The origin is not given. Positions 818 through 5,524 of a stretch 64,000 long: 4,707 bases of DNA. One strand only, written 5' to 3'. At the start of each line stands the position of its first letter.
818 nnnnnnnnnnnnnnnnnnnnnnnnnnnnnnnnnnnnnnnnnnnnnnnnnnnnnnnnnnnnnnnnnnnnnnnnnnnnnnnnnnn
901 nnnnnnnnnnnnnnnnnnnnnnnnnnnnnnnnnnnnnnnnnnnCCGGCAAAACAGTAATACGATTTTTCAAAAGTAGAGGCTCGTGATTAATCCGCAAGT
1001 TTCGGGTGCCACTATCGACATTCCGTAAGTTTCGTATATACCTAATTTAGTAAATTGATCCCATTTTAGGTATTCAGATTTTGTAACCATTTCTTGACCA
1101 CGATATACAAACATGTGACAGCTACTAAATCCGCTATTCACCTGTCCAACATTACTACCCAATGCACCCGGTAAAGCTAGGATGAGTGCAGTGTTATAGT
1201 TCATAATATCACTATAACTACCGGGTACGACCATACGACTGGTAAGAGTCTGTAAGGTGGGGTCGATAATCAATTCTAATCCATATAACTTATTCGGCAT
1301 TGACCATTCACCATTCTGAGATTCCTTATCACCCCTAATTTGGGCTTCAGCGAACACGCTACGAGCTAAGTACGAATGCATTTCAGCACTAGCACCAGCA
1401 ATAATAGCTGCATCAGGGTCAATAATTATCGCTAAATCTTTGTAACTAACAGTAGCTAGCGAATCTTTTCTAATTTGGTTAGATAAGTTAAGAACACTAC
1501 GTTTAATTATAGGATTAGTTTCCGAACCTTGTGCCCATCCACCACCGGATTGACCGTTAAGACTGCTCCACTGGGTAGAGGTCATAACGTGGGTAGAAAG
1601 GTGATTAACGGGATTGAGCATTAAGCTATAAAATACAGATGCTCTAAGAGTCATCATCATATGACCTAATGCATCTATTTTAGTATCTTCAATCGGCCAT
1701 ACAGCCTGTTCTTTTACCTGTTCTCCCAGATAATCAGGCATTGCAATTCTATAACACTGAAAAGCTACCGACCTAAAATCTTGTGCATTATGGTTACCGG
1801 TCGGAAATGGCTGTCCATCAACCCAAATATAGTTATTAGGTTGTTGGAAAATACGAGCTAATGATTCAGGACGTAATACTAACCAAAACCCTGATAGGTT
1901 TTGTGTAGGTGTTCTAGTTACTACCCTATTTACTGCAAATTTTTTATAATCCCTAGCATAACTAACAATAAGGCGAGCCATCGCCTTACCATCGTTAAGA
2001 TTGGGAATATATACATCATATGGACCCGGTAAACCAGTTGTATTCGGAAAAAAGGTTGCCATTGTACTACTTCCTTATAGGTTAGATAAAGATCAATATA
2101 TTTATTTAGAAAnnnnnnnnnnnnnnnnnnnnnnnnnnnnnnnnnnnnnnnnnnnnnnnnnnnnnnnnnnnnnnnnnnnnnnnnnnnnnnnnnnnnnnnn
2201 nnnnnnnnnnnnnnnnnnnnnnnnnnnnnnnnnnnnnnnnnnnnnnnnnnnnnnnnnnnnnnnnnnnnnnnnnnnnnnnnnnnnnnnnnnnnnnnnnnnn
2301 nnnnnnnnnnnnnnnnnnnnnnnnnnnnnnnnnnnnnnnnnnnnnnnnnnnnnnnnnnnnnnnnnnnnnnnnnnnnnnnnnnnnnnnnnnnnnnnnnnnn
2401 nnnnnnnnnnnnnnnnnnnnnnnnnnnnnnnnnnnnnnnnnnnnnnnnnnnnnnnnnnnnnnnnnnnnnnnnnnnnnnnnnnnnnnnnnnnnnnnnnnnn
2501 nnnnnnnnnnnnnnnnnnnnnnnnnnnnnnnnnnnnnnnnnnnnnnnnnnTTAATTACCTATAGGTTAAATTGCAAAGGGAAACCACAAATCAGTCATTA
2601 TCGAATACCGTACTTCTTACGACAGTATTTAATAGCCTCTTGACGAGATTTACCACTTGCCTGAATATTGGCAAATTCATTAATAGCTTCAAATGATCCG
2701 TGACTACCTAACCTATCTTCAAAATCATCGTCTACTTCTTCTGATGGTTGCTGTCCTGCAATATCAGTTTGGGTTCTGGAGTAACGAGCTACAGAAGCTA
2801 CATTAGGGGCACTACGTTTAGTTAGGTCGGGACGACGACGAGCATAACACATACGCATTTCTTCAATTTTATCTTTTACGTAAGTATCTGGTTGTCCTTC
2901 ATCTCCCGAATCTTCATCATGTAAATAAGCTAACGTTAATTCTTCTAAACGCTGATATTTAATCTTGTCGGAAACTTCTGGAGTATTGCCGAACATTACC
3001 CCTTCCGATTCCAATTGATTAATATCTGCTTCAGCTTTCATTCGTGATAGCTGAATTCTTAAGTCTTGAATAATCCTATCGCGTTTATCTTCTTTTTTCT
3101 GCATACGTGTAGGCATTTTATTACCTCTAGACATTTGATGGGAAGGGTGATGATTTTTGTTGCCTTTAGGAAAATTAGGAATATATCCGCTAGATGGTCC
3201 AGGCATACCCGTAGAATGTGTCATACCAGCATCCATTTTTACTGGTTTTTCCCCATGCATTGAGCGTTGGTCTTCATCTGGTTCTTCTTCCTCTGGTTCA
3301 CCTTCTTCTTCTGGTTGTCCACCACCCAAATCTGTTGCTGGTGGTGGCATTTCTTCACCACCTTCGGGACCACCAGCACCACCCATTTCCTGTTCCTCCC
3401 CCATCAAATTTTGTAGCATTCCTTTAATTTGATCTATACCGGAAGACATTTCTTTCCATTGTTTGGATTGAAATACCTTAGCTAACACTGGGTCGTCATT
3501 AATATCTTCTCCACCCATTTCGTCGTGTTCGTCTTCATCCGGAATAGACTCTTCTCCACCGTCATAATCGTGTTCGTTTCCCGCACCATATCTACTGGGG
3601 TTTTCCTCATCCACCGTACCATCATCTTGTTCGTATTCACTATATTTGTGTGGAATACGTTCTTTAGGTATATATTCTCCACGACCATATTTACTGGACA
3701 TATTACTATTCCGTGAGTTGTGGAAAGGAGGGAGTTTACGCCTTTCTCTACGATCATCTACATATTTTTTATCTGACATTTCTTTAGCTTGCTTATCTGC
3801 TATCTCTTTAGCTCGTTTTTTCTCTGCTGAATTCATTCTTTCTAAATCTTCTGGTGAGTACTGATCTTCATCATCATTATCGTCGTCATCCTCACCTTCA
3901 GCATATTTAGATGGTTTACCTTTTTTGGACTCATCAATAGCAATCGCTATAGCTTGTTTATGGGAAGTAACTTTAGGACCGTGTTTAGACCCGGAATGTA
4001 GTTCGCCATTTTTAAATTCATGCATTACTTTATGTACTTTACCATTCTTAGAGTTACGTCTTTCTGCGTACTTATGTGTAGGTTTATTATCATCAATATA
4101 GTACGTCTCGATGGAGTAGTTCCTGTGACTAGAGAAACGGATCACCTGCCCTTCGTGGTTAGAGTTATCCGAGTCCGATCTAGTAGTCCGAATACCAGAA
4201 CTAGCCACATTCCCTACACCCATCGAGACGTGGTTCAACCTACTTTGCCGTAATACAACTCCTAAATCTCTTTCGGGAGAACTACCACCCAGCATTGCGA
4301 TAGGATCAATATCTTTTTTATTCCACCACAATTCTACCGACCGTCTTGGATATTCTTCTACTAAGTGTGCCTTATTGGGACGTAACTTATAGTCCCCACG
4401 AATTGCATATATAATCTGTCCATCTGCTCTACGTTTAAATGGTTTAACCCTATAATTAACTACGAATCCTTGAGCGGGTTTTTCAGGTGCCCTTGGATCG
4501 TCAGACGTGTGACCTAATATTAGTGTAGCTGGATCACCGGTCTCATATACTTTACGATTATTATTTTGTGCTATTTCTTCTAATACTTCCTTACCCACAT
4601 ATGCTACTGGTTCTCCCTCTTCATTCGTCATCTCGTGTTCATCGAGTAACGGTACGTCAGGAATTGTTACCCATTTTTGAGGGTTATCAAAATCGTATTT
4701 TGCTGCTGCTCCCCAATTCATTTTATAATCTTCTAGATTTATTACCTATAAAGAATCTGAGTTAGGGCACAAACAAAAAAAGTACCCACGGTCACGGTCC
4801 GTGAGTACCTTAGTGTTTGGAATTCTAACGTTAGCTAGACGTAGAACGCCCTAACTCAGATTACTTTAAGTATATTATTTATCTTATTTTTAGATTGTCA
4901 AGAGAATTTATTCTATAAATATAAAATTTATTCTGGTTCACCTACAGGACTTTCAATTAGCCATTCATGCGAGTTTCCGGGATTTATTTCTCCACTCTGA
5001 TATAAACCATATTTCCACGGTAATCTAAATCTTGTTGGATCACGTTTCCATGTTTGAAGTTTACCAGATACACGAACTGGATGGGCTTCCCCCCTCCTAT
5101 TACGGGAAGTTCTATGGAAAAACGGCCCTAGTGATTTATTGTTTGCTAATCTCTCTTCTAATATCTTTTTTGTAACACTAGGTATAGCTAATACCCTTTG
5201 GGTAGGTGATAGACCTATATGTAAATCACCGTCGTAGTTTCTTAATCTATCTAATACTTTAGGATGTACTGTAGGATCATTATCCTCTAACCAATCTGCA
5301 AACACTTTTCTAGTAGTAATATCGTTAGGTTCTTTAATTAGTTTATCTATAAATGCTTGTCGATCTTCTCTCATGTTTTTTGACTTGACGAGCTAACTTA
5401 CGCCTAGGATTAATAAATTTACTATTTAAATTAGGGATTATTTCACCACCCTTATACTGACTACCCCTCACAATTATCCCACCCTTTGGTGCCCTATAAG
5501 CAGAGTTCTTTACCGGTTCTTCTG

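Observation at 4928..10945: Expansion of planctomycete-type TIGR02996 'repeat-companion' domains in at least six phage proteins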

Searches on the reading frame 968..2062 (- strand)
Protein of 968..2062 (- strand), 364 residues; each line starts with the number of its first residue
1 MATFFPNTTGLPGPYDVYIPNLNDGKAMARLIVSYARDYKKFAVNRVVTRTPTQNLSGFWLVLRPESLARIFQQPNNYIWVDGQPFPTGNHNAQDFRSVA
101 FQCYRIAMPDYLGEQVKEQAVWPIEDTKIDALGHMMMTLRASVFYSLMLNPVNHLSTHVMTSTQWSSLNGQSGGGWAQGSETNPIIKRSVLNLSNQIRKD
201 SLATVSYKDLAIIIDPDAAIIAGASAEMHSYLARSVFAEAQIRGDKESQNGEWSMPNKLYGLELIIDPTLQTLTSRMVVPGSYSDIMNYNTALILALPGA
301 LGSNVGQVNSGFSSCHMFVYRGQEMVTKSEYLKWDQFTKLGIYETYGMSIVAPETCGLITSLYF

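Call 9: search_protein_families(library=phrogs, proteins=[window:968-2062:-], max_evalue=0.001)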
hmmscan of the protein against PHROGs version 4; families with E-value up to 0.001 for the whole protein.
window:968-2062:- (364 aa): 0 families

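Call 28: search_protein_families(library=pfam, proteins=[window:968-2062:-], max_evalue=0.01)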
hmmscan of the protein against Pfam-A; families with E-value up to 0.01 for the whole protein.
window:968-2062:- (364 aa): 0 families

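Call 81: search_protein_families(library=ncbifam, proteins=[window:968-2062:-], max_evalue=0.01)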
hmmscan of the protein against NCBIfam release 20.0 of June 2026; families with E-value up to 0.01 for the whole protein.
window:968-2062:- (364 aa): 0 families
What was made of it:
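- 968..2062 (-): Putative major capsid protein. The assignment rests on position and conservation only. No family hit (calls 9, 28, 81).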

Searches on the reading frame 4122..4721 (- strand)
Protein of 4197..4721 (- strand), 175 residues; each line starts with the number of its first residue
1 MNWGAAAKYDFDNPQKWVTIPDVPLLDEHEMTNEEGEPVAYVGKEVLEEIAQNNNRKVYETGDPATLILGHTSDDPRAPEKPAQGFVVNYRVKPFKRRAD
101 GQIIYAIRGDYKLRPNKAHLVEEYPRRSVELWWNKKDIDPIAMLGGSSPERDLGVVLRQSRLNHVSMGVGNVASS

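Call 75: search_solved_structures(query=A2, max_evalue=10, show_alignments=2)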
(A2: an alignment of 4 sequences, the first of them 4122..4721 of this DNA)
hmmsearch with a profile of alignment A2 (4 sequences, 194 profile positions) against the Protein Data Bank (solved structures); distinct sequences matched with E-value up to 10: 1.
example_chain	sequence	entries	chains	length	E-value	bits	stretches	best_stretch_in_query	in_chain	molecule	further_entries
8jrb_A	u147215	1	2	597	0.12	15.2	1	38-108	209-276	DNA polymerase I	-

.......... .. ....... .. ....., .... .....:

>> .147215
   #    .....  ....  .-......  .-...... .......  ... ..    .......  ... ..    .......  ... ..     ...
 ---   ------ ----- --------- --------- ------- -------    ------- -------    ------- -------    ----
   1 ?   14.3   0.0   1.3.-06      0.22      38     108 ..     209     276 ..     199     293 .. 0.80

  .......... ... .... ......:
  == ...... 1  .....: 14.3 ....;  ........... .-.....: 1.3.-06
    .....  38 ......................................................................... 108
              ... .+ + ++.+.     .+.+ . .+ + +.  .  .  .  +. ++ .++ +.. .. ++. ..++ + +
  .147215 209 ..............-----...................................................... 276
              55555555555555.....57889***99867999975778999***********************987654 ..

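Call 80: predict_structure(protein=window:4197-4721:-)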
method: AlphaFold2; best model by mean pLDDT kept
length: 175 residues; sequences in the alignment: 1
mean_pLDDT: 33.4   pTM: 0.32
mean pLDDT of the five models: 33.4, 32.8, 30.9, 30.6, 29.1
residues with pLDDT >= 90: 0; 70-90: 0; 50-70: 9; < 50: 166
segments of 3 or more residues with pLDDT < 50: 1-44, 49-55, 61-68, 70-175
pLDDT, mean of each block of 10 residues (from residue 1): 26 29 30 37 48 50 45 40 36 37 37 29 27 28 27 25 24 23
secondary structure, 60 per line:
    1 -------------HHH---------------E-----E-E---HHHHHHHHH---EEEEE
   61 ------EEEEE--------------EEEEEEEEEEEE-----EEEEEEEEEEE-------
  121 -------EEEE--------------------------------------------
elements in order: H44-52 E56-60 E67-71 E86-97 E103-113 E128-131
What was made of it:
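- AF2 of the S N-terminal domain failed with pLDDT 33 (call 80).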

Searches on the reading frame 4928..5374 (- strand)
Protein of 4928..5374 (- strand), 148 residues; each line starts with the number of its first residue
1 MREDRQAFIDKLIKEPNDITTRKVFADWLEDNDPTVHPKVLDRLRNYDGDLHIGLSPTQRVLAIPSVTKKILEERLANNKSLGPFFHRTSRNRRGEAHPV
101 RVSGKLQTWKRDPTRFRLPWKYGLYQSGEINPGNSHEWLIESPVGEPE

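Call 4: search_protein_families(library=ncbifam, proteins=[window:4928-5374:-], max_evalue=1)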
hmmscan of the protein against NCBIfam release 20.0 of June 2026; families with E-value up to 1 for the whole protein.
window:4928-5374:- (148 aa): 1 family
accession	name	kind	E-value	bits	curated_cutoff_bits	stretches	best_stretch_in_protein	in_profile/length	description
TIGR02996.1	rpt_mate_G_obs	domain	9e-08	31.8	29.05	1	4-33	1-30/45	TIGR02996 domain-containing protein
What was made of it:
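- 4928..5374 (-): Protein A (148 aa), a type-3 module. The TIGR02996 hairpin is aa 4-33 (DNA 5276-5365), followed by a distinct C-terminal half. The ORF overlaps the end of B by 32 nt in another reading frame. TIGR02996 31.8 bits (call 4).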

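Call 5: search_protein_families(library=pfam, proteins=[window:4928-5374:-], max_evalue=1)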
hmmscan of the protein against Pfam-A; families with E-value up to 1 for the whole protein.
window:4928-5374:- (148 aa): 0 families
